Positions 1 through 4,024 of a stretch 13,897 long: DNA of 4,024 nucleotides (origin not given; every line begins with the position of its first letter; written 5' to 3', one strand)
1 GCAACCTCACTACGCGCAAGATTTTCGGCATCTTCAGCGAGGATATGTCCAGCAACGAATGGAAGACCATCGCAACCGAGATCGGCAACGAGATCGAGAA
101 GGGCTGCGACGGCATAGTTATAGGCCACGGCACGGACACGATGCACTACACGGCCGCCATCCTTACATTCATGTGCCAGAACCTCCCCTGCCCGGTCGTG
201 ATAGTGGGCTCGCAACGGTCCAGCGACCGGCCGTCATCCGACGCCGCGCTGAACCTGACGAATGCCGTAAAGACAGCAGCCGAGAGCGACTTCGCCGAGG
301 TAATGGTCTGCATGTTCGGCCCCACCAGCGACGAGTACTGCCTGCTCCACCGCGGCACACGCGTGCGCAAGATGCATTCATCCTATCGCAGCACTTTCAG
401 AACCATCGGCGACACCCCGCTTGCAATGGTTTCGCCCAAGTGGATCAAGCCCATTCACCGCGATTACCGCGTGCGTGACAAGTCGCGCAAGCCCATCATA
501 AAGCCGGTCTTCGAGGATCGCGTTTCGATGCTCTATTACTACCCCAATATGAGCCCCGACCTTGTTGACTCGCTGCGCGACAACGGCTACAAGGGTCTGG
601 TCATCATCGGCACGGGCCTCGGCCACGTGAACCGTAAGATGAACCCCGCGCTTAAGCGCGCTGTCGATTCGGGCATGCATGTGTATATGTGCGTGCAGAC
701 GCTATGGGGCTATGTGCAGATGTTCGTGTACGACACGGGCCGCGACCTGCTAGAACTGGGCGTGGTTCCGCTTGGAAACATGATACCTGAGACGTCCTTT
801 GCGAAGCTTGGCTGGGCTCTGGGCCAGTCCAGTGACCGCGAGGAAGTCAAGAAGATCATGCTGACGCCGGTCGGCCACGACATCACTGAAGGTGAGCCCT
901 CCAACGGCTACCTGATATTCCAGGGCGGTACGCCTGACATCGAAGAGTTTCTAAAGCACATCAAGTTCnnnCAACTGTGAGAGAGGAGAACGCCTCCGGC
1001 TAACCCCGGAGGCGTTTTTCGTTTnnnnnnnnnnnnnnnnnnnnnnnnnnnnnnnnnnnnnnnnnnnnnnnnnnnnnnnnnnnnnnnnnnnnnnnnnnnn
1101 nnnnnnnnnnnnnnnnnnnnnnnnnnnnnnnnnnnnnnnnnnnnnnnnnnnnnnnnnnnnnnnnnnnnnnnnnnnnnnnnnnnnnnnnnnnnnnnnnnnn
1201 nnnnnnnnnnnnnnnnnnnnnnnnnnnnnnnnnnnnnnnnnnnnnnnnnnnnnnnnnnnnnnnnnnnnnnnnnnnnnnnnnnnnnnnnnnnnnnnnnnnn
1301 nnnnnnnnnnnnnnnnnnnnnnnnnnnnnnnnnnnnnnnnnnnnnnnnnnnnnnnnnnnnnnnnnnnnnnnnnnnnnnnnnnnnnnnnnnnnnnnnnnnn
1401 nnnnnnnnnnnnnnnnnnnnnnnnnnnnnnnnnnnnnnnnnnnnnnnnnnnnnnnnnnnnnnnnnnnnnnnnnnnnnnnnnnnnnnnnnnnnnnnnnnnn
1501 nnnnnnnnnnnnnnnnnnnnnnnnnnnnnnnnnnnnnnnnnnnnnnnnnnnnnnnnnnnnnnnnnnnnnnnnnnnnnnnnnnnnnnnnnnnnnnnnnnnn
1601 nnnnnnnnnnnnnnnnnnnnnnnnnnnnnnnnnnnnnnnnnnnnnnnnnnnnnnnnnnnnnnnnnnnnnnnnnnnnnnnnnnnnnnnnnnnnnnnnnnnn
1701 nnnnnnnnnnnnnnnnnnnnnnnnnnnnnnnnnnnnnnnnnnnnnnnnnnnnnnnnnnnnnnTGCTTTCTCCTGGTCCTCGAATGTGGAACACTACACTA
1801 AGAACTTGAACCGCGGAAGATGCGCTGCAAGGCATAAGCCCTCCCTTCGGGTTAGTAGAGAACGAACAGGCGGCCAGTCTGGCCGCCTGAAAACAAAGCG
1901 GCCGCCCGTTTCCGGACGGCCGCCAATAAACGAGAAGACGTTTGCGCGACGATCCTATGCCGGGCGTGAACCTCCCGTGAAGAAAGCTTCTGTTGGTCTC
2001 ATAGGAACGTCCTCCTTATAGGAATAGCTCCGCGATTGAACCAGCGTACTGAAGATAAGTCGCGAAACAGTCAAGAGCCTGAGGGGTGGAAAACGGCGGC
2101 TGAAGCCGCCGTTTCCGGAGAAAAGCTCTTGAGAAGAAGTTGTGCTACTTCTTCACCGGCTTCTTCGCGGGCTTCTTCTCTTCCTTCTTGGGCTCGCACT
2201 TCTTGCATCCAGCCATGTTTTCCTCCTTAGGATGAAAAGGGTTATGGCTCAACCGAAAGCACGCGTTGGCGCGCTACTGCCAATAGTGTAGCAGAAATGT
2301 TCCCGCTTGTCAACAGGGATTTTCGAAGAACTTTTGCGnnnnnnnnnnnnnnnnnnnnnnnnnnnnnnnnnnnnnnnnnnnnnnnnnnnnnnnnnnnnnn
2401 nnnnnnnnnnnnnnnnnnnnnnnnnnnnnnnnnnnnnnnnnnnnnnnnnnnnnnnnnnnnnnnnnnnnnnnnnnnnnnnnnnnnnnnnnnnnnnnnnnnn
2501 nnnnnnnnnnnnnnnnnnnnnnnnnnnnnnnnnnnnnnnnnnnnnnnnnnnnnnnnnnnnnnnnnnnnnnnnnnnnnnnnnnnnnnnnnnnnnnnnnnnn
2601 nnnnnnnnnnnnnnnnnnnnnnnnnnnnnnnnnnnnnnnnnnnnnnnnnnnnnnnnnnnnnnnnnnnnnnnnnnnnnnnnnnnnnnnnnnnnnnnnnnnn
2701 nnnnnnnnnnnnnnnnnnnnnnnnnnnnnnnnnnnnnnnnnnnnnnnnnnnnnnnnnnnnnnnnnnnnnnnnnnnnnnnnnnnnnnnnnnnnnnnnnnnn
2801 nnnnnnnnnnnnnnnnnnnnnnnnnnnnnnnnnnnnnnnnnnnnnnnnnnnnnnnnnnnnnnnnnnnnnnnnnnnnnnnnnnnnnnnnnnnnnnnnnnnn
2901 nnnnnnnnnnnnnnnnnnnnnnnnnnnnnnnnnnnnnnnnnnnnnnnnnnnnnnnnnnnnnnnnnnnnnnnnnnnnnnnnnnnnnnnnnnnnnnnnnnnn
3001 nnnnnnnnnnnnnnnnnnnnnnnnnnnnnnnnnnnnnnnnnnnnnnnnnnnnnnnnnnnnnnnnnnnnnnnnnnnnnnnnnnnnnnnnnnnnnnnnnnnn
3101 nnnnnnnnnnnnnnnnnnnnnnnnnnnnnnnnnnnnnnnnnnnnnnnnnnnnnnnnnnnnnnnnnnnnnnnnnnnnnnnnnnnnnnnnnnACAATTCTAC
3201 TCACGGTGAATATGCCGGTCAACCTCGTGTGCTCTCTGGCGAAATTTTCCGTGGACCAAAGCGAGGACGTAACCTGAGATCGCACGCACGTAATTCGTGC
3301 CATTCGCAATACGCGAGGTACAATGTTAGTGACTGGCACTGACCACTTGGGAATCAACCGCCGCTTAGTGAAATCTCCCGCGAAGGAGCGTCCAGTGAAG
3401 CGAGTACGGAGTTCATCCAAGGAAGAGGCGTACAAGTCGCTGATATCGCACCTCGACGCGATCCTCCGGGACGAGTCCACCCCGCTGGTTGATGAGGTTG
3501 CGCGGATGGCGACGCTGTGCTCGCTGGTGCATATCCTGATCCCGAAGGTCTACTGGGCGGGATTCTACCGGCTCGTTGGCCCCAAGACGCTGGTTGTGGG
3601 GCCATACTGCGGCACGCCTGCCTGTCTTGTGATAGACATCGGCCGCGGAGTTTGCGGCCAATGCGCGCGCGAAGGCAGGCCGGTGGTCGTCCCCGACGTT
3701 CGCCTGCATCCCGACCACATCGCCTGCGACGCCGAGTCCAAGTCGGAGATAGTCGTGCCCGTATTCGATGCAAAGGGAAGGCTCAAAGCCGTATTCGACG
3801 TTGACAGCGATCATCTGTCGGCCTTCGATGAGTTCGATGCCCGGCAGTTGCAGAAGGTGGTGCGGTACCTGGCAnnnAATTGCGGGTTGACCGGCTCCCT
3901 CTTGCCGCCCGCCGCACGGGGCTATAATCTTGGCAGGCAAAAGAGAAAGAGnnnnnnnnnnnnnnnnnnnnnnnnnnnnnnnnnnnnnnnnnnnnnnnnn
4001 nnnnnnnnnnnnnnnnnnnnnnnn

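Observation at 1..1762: Two archaeal/eukaryotic-signature genes (GatD-like asparaginase-fold protein and RIO kinase) convergently paired in a bacterial context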

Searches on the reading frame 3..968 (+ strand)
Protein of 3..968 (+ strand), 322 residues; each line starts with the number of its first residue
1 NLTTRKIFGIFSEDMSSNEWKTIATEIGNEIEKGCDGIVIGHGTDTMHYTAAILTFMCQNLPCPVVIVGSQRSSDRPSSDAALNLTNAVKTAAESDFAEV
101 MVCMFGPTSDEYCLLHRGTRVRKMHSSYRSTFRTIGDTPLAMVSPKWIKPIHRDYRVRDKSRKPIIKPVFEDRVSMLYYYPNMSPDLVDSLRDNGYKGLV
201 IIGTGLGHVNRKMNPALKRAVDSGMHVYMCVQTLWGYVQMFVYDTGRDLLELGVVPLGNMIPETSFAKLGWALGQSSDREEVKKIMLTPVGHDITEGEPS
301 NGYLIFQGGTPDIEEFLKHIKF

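Call 4: search_protein_families(library=pfam, proteins=[window:3-968:+], max_evalue=0.01)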
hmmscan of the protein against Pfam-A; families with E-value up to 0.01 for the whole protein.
window:3-968:+ (322 aa): 2 families
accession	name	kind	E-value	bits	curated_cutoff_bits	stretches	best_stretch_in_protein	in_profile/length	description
PF00710.25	Asparaginase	-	4.4e-45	154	22.5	1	3-148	45-185/193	Asparaginase, N-terminal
PF17763.6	Asparaginase_C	-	3.4e-31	108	34.6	1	173-286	1-114/114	Glutaminase/Asparaginase C-terminal domain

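Call 5: search_protein_families(library=ncbifam, proteins=[window:3-968:+], max_evalue=0.01)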
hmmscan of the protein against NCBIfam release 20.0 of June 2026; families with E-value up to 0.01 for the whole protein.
window:3-968:+ (322 aa): 6 families
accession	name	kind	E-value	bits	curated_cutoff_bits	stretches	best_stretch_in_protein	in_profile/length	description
NF003217.0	PRK04183.1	equivalog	2.1e-114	382.4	310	1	2-296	120-413/420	Glu-tRNA(Gln) amidotransferase subunit GatD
TIGR02153.1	gatD_arch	equivalog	9.4e-113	377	324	1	2-296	107-401/405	Glu-tRNA(Gln) amidotransferase subunit GatD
TIGR00519.1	asnASE_I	subfamily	6e-93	311.5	260.5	1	2-295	46-336/337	type I asparaginase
NF006998.0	PRK09461.1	equivalog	3.7e-40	138.2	376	1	11-294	59-334/337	asparaginase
TIGR00520.1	asnASE_II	subfamily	6.6e-31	107.5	314.3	1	2-285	72-348/352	type II asparaginase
NF008304.0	PRK11096.1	equivalog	1.4e-30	106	506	1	3-286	71-345/348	L-asparaginase 2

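Call 6: search_solved_structures(query=window:3-968:+, max_evalue=0.001, show_alignments=2)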
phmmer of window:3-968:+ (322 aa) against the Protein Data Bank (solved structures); distinct sequences matched with E-value up to 0.001: 83 (the best 60 are shown).
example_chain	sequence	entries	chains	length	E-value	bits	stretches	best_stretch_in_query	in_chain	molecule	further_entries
1zq1_A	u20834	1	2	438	1.4e-88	300.2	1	3-296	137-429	Glutamyl-tRNA(Gln) amidotransferase subunit D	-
2d6f_A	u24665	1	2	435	7.6e-79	268.2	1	1-296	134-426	Glutamyl-tRNA(Gln) amidotransferase subunit D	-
5ot0_A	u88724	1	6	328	6e-38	133.8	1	2-295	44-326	L-asparaginase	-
9ufr_A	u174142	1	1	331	5e-37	130.8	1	5-292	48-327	asparaginase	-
9ufq_A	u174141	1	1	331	1.1e-36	129.7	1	6-292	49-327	asparaginase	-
1wls_A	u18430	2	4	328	5.9e-32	114.1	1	4-292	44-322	L-asparaginase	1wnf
2ocd_A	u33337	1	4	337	4.1e-30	108.1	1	12-286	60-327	L-asparaginase I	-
2him_A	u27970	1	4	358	7e-30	107.3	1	12-293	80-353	L-asparaginase 1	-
2p2d_A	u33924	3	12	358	7e-30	107.3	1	12-293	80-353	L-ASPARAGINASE I | L-asparaginase 1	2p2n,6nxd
6nxc_A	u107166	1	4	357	8e-30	107.1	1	12-289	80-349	L-asparaginase 1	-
4q0m_A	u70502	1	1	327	6.5e-29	104.1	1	17-287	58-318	L-asparaginase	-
7r6a_A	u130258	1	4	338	4.6e-28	101.3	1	10-295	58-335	L-asparaginase I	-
7r6b_A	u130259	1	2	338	4.6e-28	101.3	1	10-295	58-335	L-asparaginase I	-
3ntx_A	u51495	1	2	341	6.6e-28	100.8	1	10-295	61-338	Cytoplasmic L-asparaginase I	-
7r69_A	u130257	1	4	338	1.7e-27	99.5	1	10-295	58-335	L-asparaginase I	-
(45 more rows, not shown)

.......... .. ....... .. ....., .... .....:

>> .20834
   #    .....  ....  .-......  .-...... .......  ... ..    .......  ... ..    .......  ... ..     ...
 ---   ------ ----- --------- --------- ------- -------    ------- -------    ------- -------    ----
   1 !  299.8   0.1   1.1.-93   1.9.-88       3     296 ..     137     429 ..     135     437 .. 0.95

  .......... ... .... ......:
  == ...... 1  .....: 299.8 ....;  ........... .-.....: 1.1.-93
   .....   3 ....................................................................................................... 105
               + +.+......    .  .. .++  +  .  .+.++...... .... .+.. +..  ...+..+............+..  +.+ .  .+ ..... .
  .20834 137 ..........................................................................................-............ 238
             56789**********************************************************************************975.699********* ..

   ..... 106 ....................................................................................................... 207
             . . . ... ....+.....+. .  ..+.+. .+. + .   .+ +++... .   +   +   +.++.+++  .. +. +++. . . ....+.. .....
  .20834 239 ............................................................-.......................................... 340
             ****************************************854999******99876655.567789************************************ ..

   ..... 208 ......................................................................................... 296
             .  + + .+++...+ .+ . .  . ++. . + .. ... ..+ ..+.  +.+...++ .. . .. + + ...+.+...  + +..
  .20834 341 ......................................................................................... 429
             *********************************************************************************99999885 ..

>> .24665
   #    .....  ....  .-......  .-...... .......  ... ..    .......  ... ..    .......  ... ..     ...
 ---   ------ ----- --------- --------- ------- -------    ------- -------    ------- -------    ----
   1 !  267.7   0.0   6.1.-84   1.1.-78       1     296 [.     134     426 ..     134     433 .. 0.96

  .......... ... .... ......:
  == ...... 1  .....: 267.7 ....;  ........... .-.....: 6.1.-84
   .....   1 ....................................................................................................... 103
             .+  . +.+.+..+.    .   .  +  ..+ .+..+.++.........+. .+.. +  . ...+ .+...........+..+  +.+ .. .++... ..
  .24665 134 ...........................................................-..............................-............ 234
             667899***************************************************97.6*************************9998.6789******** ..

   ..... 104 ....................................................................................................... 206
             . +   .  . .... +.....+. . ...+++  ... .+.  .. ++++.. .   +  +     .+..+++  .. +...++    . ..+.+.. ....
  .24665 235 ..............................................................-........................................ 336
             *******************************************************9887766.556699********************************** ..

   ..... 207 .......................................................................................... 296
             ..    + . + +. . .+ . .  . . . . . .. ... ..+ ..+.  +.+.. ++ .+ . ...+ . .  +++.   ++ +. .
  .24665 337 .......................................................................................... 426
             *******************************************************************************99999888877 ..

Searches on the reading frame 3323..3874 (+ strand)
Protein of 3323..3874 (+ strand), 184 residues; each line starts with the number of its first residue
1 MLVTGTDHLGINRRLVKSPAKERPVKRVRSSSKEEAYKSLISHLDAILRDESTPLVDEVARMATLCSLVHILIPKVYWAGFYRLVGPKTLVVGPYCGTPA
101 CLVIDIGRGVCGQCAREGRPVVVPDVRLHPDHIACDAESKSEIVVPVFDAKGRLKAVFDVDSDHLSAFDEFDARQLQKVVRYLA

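Call 4: search_protein_families(library=pfam, proteins=[window:3323-3874:+], max_evalue=0.01)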
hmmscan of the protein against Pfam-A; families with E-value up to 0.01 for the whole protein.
window:3323-3874:+ (184 aa): 2 families
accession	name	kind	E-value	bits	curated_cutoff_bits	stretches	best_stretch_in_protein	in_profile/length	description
PF13185.12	GAF_2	-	1.1e-11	45.5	28.6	1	98-183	42-131/136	GAF domain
PF01590.32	GAF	-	1.4e-10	42.2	22.4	1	90-183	35-129/133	GAF domain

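Call 5: search_protein_families(library=ncbifam, proteins=[window:3323-3874:+], max_evalue=0.01)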
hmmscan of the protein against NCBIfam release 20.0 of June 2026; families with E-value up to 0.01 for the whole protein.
window:3323-3874:+ (184 aa): 0 families
